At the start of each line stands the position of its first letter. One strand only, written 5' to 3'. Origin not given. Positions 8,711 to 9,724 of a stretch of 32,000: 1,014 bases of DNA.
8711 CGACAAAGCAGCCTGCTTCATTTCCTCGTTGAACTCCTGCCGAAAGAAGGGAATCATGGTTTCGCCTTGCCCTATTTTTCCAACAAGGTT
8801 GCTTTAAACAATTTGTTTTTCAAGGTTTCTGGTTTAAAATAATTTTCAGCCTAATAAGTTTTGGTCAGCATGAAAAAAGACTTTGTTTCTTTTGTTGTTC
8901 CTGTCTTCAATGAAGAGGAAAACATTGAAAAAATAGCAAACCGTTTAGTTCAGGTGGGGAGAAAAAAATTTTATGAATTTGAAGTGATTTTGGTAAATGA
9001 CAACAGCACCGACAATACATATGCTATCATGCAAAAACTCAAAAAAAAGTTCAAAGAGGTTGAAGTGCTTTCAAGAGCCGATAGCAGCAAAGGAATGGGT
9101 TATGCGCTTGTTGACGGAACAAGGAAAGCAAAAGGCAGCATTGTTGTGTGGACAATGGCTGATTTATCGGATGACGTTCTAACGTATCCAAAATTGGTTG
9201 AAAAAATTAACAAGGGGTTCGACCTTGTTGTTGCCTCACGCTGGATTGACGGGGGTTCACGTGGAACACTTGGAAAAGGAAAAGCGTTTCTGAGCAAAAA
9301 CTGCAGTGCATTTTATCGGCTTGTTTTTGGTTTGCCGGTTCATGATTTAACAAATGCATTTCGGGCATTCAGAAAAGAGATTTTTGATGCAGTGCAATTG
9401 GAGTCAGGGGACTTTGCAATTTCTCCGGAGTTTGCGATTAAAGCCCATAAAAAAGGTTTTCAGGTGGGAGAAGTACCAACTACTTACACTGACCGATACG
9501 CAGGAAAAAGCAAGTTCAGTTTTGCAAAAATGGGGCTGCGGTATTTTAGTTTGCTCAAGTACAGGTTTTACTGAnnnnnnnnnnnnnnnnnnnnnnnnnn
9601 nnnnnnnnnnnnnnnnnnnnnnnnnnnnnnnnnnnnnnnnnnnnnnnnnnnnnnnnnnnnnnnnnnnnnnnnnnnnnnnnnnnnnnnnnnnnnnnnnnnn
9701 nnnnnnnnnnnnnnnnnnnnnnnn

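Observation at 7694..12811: Arn-like module (aminotransferase, polyprenyl-P GT2, CE4 deacylase, GT-C, SDR) in a genome that probably lacks lipid A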

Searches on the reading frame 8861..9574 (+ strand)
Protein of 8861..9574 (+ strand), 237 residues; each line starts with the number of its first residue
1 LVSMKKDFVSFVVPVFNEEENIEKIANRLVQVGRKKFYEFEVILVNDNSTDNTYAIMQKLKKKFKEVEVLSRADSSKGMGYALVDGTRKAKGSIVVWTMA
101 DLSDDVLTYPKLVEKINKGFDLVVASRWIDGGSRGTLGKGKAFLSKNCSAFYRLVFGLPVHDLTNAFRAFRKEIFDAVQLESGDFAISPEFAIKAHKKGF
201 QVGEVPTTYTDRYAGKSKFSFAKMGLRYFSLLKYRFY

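Call 3: search_protein_families(library=pfam, proteins=[window:8861-9574:+], max_evalue=0.01)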
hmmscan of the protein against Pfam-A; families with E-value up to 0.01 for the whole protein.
window:8861-9574:+ (237 aa): 3 families
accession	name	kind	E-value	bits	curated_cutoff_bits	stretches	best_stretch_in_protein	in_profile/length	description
PF00535.33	Glycos_transf_2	-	4.4e-27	95.5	23.3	1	10-177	1-166/168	Glycosyl transferase family 2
PF10111.15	Glyco_tranf_2_2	-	5e-05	23.4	27.3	1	10-101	1-91/276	Glycosyltransferase like family 2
PF13641.12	Glyco_tranf_2_3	-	9.6e-05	22.9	27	1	9-101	3-94/230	Glycosyltransferase like family 2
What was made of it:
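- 8870..9574 (+): GT2a: a small (234 aa) dolichyl/polyprenyl-phosphate sugar synthase-type GT2 with no TM segment. Pfam GT2 4.4e-27 (call 3).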

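Call 4: search_protein_families(library=ncbifam, proteins=[window:8861-9574:+], max_evalue=0.01)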
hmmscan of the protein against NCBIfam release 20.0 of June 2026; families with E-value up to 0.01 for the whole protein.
window:8861-9574:+ (237 aa): 22 families
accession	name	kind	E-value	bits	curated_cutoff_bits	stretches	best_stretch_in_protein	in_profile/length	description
NF007986.1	PRK10714.1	equivalog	2e-19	69.8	529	1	7-224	6-215/316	undecaprenyl-phosphate 4-deoxy-4-formamido-L-arabinose transferase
NF047588.1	GlcsyltransPgfSStrep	equivalog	3.7e-18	65.8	500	1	9-223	3-209/308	glycosyltransferase PgfS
TIGR04182.1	glyco_TIGR04182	equivalog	5.4e-18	65.4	325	1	9-225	2-207/293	S-layer glycoprotein N-glycosyltransferase AglJ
NF041391.1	DPhHxTase_Halo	equivalog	2.4e-16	59.4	375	1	16-218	4-191/213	dolichyl-phosphate hexose transferase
TIGR03937.1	PgaC_IcaA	equivalog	9.5e-15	54.4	422.3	1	5-101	43-135/407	poly-beta-1,6-N-acetyl-D-glucosamine synthase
NF007482.0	PRK10073.1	equivalog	4e-13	49.1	423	1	6-114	5-108/334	glycosyltransferase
NF038302.1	EPS_HpsE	equivalog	4.1e-11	42.4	300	1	10-114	4-105/307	hormogonium polysaccharide biosynthesis glycosyltransferase HpsE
NF010496.0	PRK13915.1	equivalog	8.1e-10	38.3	262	1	6-105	30-130/307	glucosyl-3-phosphoglycerate synthase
TIGR04283.1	glyco_like_mftF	equivalog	2.4e-09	37.1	182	1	9-101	1-82/221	TIGR04283 family arsenosugar biosynthesis glycosyltransferase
NF050050.1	ProtGlycPglI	equivalog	4.3e-08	32.9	500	1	7-129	2-121/306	GalNAc(5)-diNAcBac-PP-undecaprenol beta-1,3-glucosyltransferase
NF047683.1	TeichurnBiosyTuaG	equivalog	4.6e-08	33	400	1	4-114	3-106/252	teichuronic acid biosynthesis protein TuaG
TIGR03111.1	glyc2_xrt_Gpos1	hypoth_equivalog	4.6e-08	32.3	363.95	1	8-101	50-141/439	TIGR03111 family XrtG-associated glycosyltransferase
NF058614.1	PPMAGASynPpgS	equivalog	8e-08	32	370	1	11-212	4-201/226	polyprenyl-phospho-N-acetylgalactosaminyl synthase PpgS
NF041875.1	EPS_EpsD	equivalog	9.3e-08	31.8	370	1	9-114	1-98/325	exopolysaccharide biosynthesis glycosyltransferase EpsD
TIGR03965.1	mycofact_glyco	equivalog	1.1e-06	27.8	280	1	6-102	73-165/467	mycofactocin biosynthesis glycosyltransferase MftF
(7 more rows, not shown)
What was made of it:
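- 8870..9574 (+): NCBIfam best hits are ArnC, PgfS, AglJ and Dol-P-hexose transferase (call 4).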

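Call 90: search_solved_structures(query=window:8870-9574:+, max_evalue=0.00001)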
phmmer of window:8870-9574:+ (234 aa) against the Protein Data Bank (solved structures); distinct sequences matched with E-value up to 0.00001: 10.
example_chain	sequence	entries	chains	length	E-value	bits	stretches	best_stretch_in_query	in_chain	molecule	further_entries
5mlz_A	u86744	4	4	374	6e-25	91.1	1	6-217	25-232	Dolichol monophosphate mannose synthase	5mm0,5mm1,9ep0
9hwj_A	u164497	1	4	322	4.6e-14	55.5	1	6-221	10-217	Undecaprenyl-phosphate 4-deoxy-4-formamido-L-arabinose transferase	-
9bhc_C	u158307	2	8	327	9.4e-14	54.5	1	6-221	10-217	Undecaprenyl-phosphate 4-deoxy-4-formamido-L-arabinose transferase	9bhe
8vxh_A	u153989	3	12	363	1.3e-13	54.1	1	6-221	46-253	Undecaprenyl-phosphate 4-deoxy-4-formamido-L-arabinose transferase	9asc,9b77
5ekp_C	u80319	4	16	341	1.4e-12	50.6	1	6-200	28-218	Uncharacterized glycosyltransferase sll0501 | Glycosyltransferase sll0501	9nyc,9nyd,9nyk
9nye_A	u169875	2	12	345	1.5e-12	50.6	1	6-200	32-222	Glycosyltransferase sll0501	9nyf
5eke_A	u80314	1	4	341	2.1e-12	50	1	6-175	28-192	Uncharacterized glycosyltransferase sll0501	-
6p61_A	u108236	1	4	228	5.1e-08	35.7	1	4-138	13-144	Glycosyltransferase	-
5hea_A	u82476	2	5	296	7.4e-07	31.9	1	4-96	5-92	Putative glycosyltransferase (GalT1)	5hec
5tze_C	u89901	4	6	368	6.5e-06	28.9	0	7-98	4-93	Glycosyl transferase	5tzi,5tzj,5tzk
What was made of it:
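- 8870..9574 (+): PDB best matches are P. furiosus Dol-P-Man synthase 5mlz at 91 bits, then ArnC and GtrB (call 90).
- On Polyprenyl-phosphate glycosyltransferases (DPMS / ArnC / GtrB type GT2): For GT2a: 5mlz DPMS 91 bits, ArnC 55, GtrB 51 (call 90).
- Checked: Its best solved-structure matches are Dol-P-Man synthase, ArnC and GtrB (call 90).
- GT2a is closest to a Dol-P-mannose synthase (call 90), and nothing shows that it uses a HexNAc donor.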

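Call 92: find_homologous_proteins(query=window:8870-9574:+, max_evalue=1e-10)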
Query window:8870-9574:+ (234 aa): 596 proteins with E <= 1e-10 among 1270 candidates; the best 120 are listed.
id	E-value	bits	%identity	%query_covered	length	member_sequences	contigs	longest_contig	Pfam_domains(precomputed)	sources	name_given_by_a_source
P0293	9.4e-149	511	100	100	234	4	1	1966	PF00535.33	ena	-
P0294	2.3e-79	284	56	96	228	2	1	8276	PF00535.33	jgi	jgi:glycosyltransferase involved in cell wall biosynthesis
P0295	3.0e-77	277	55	97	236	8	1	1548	PF00535.33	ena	-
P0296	4.7e-77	276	53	98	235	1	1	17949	PF10111.15,PF13641.13,PF00535.33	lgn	-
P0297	9.2e-77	275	55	98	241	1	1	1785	PF13641.13,PF00535.33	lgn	-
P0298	1.2e-76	275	54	98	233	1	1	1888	PF10111.15,PF00535.33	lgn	-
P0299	2.6e-76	274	56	97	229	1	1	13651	PF10111.15,PF00535.33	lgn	-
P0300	3.0e-76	274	54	100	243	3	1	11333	PF00535.33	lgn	-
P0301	4.5e-76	273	53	100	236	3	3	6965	PF00535.33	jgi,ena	-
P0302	8.1e-76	272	53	97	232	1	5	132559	PF00535.33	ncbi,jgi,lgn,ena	-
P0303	1.2e-75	272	52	97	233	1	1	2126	PF00535.33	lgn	-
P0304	2.5e-75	271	52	97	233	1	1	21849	PF00535.33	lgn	-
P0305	9.4e-75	269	52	100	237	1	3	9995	PF13641.13,PF00535.33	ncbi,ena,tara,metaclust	tara:strand:+ start:529 stop:1242 length:714 start_codon:yes stop_codon:yes gene_type:complete|metac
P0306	1.2e-74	268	53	98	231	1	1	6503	PF13641.13,PF00535.33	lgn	-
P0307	1.2e-74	268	55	98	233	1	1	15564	PF10111.15,PF00535.33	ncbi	-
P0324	7.7e-72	259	55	97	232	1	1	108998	PF00535.33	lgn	-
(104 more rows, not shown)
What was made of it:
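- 8870..9574 (+): There are 50-56% identical orthologues in Woesearchaeota, Altiarchaeota and Nanoarchaeota (call 92).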

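Call 93: find_encoding_contigs(protein=P0299, flank=5000, max_places=1)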
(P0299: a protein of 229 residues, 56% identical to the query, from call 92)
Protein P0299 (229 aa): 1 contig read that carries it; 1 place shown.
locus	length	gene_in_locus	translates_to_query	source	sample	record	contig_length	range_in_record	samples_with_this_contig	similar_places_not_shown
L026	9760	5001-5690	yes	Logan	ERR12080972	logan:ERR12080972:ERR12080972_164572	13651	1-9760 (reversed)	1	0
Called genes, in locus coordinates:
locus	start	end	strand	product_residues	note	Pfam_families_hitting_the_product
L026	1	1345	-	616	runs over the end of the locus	PF13522:GATase_6, PF13537:GATase_7, PF12481:DUF3700 (weak), PF00733:Asn_synthase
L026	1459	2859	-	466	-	PF02310:B12-binding, PF04055:Radical_SAM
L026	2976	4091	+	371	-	PF01073:3Beta_HSD, PF01370:Epimerase, PF02719:Polysacc_synt_2, PF05368:NmrA (weak), PF07993:NAD_binding_4 (weak), PF16363:GDP_Man_Dehyd, PF01370:Epimerase, PF16363:GDP_Man_Dehyd, +1 more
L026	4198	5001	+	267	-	PF00483:NTP_transferase, PF01128:IspD (weak), PF12804:NTP_transf_3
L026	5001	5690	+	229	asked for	PF00535:Glycos_transf_2, PF10111:Glyco_tranf_2_2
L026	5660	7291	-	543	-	PF13231:PMT_2 (weak)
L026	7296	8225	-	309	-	PF01073:3Beta_HSD, PF01370:Epimerase, PF02719:Polysacc_synt_2 (faint), PF04321:RmlD_sub_bind (weak), PF16363:GDP_Man_Dehyd, PF07993:NAD_binding_4 (weak)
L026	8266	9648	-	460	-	-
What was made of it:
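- The CE4 sits exactly at the junction that in L026 joins the GT2a orthologue to the convergent GT-C (call 93).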

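Call 94: find_encoding_contigs(protein=P0302, flank=5000, max_places=1)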
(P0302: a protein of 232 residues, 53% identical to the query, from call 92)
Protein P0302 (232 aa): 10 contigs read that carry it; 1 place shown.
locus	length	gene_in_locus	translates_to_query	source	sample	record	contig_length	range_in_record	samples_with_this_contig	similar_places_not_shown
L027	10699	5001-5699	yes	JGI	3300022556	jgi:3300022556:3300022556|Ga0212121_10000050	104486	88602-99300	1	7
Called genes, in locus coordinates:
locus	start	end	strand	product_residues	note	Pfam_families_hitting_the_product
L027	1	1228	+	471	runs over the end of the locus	PF00890:FAD_binding_2 (weak), PF01266:DAO (weak), PF01494:FAD_binding_3 (weak), PF01593:Amino_oxidase, PF01946:Thi4 (weak), PF12831:FAD_oxidored (faint), PF13450:NAD_binding_8, PF13738:Pyr_redox_3 (weak)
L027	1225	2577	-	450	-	PF02366:PMT (weak), PF13231:PMT_2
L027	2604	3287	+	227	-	PF00535:Glycos_transf_2, PF13641:Glyco_tranf_2_3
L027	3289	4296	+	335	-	PF00106:adh_short (weak), PF01073:3Beta_HSD, PF01370:Epimerase, PF02719:Polysacc_synt_2, PF04321:RmlD_sub_bind, PF07993:NAD_binding_4, PF13460:NAD_binding_10 (weak), PF16363:GDP_Man_Dehyd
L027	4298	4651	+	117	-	-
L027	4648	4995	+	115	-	PF00892:EamA, PF10639:TMEM234 (faint)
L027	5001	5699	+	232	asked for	PF00535:Glycos_transf_2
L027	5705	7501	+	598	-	PF10034:Dpy19 (weak)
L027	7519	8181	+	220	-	PF00535:Glycos_transf_2, PF10111:Glyco_tranf_2_2, PF13641:Glyco_tranf_2_3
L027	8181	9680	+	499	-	PF02366:PMT (weak), PF13231:PMT_2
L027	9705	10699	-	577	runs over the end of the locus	PF13231:PMT_2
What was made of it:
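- L027 has arrays of GT2 + GT-C pairs (call 94).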

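Call 95: find_encoding_contigs(protein=P0324, flank=5000, max_places=1)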
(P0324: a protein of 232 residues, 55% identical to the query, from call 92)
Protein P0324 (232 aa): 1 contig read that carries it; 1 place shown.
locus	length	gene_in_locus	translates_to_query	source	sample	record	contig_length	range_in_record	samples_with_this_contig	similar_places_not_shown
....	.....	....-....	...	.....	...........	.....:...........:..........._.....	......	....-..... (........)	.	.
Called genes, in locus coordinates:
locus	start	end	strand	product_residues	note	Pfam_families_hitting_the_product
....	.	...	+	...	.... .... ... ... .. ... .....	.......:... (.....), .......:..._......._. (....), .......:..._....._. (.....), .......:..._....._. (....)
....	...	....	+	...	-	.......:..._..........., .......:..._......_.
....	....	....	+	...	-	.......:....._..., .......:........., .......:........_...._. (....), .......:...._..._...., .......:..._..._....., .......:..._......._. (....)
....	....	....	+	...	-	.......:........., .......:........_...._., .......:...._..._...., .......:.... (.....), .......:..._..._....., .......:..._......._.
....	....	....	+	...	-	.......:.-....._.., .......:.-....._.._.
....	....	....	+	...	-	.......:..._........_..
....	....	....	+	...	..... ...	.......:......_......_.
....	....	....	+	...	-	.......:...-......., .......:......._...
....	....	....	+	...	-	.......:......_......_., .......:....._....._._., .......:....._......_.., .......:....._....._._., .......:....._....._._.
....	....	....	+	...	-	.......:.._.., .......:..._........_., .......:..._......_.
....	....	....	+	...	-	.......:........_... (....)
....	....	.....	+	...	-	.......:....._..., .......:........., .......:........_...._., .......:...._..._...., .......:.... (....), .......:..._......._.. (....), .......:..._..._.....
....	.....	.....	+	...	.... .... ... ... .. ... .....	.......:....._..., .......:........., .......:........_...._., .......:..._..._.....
